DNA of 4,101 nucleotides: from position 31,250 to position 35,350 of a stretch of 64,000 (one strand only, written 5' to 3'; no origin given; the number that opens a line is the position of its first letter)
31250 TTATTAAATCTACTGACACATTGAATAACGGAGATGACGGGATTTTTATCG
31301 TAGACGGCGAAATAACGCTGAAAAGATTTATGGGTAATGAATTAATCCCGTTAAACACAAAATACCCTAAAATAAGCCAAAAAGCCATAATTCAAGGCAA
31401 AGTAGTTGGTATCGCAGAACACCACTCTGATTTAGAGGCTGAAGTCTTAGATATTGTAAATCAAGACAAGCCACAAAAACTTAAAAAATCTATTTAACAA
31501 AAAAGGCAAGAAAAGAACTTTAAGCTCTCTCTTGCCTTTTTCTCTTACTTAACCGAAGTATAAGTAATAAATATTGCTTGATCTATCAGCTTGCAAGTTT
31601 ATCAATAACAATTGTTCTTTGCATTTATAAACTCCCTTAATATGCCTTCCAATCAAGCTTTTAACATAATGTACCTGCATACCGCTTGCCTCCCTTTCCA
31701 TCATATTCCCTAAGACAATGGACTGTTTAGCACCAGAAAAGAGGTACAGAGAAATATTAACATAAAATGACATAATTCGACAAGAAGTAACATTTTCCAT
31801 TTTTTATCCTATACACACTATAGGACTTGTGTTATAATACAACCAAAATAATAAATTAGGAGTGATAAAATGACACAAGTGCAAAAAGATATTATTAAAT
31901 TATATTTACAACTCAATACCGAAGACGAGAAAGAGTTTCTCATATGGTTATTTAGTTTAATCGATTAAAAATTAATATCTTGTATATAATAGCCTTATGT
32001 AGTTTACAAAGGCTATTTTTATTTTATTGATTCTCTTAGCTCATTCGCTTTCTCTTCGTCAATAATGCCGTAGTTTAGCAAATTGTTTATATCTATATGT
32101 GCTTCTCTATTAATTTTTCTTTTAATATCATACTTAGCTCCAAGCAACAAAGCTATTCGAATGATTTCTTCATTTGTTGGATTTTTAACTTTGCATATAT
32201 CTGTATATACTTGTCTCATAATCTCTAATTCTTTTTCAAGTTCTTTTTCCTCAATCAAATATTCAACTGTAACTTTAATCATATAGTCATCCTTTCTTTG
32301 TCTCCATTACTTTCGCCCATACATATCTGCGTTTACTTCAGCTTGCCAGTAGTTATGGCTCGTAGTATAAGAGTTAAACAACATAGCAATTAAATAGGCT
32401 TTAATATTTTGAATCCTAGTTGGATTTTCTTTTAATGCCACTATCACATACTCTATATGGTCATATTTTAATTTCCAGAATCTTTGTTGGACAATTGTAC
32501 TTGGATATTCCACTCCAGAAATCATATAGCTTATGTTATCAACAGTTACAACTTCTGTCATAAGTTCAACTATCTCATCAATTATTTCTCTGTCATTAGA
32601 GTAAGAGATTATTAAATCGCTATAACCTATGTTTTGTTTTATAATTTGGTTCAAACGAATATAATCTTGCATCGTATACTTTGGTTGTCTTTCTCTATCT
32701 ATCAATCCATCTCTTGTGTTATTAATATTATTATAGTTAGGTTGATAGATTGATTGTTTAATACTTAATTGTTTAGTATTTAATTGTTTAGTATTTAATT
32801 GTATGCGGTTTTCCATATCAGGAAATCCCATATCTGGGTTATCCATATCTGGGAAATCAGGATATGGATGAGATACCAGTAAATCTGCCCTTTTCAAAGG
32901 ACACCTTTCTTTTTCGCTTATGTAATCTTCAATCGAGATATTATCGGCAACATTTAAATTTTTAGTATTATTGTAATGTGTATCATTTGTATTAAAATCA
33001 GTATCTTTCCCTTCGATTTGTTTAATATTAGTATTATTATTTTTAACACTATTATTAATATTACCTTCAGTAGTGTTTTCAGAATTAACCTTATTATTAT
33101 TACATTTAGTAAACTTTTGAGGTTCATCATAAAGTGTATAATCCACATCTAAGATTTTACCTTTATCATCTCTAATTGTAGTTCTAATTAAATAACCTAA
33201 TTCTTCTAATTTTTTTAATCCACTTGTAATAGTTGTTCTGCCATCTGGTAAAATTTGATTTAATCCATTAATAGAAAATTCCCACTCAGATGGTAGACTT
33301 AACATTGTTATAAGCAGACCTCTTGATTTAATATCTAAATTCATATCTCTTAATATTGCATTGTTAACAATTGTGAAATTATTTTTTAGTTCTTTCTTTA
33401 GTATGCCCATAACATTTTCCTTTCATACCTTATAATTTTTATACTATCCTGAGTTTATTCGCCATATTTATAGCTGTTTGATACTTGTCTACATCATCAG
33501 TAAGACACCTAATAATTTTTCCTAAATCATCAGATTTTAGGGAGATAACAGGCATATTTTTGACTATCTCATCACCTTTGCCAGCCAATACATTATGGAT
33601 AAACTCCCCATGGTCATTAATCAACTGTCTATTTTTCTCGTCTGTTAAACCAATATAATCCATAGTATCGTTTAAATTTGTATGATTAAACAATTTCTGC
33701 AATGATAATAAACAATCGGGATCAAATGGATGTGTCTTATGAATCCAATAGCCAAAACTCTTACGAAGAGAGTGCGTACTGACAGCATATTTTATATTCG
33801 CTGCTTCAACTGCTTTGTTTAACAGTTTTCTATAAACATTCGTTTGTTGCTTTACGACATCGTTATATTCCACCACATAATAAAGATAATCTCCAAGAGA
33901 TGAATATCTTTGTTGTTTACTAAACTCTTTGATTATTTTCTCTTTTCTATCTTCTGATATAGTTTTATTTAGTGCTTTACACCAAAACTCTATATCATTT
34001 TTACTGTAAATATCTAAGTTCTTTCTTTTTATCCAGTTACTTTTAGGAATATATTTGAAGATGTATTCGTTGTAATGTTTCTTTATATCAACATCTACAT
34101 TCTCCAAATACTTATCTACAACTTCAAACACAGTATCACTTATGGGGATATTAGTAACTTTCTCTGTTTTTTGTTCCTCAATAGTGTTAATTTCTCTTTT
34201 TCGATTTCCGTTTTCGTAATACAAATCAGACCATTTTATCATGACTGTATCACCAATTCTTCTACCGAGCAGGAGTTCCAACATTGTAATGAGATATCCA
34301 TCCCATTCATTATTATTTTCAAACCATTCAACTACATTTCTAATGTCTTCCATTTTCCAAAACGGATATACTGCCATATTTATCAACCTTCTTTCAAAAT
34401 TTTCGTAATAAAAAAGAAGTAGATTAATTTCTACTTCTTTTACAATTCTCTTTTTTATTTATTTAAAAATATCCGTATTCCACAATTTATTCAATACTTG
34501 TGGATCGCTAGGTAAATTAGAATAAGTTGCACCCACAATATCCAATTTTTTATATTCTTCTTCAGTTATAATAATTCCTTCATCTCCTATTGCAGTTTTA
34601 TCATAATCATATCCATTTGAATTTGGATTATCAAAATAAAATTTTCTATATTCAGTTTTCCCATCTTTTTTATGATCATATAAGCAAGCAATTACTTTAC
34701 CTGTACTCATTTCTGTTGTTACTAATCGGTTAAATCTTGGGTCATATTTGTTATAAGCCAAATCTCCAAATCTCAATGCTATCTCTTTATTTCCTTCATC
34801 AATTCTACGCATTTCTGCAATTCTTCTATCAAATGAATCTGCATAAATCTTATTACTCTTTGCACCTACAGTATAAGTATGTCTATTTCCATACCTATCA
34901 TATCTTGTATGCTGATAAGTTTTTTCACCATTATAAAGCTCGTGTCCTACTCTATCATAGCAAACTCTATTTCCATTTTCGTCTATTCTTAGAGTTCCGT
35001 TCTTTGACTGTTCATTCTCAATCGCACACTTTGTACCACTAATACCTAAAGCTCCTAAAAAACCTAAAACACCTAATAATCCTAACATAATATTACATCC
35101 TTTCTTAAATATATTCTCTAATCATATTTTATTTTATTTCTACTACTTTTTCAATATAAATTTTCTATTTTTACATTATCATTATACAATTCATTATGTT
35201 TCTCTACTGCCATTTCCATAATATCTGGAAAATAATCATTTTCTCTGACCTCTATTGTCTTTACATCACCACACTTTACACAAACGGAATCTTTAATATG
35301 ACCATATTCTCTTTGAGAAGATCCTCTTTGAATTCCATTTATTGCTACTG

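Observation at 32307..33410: Replication initiator gene containing its own iterons (origin embedded in the ORF, lambda O-style), next to a small tyrosine recombinase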

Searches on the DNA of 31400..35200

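Call 88: search_rna_families(source=window, start=31400, end=35200, threshold=evalue, max_evalue=1)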
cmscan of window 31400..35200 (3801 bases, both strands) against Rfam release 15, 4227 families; matches with E-value up to 1: 2.
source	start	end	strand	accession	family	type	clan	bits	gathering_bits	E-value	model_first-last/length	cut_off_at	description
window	32373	32395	+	RF01335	CRISPR-DR22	Gene; CRISPR;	-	21.3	50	0.43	1-36/36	no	CRISPR RNA direct repeat element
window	34801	34850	-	RF02751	ES036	Gene; sRNA;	-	21.3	37.6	0.8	1-43/43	no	ES036 (CssrF) sRNA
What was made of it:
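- Tried and rejected: Rfam scan of 31.4-35.2 kb: nothing relevant (call 88).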

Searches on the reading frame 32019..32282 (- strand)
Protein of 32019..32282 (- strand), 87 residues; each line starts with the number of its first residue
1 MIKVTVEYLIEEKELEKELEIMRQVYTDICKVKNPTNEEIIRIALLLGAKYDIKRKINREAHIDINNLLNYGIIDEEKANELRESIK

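Call 5: search_protein_families(library=pfam, proteins=[window:32019-32282:-], max_evalue=0.1)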
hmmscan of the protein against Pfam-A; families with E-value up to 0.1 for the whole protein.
window:32019-32282:- (87 aa): 1 family
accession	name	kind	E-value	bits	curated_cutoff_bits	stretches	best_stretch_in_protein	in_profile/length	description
PF09802.14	Sec66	-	0.00016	21.7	22.1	1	21-85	44-113/180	Preprotein translocase subunit Sec66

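Call 13: search_protein_families(library=phrogs, proteins=[window:32019-32282:-], max_evalue=0.001)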
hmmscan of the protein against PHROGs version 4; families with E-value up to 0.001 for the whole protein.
window:32019-32282:- (87 aa): 0 families

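Call 14: search_protein_families(library=ncbifam, proteins=[window:32019-32282:-], max_evalue=0.01)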
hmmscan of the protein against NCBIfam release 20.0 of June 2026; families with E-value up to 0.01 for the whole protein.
window:32019-32282:- (87 aa): 0 families
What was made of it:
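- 32019..32282 (-): 87-aa ORF directly downstream of rep, kept in close relatives; function unknown. No PHROG or NCBIfam match (calls 13, 14).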
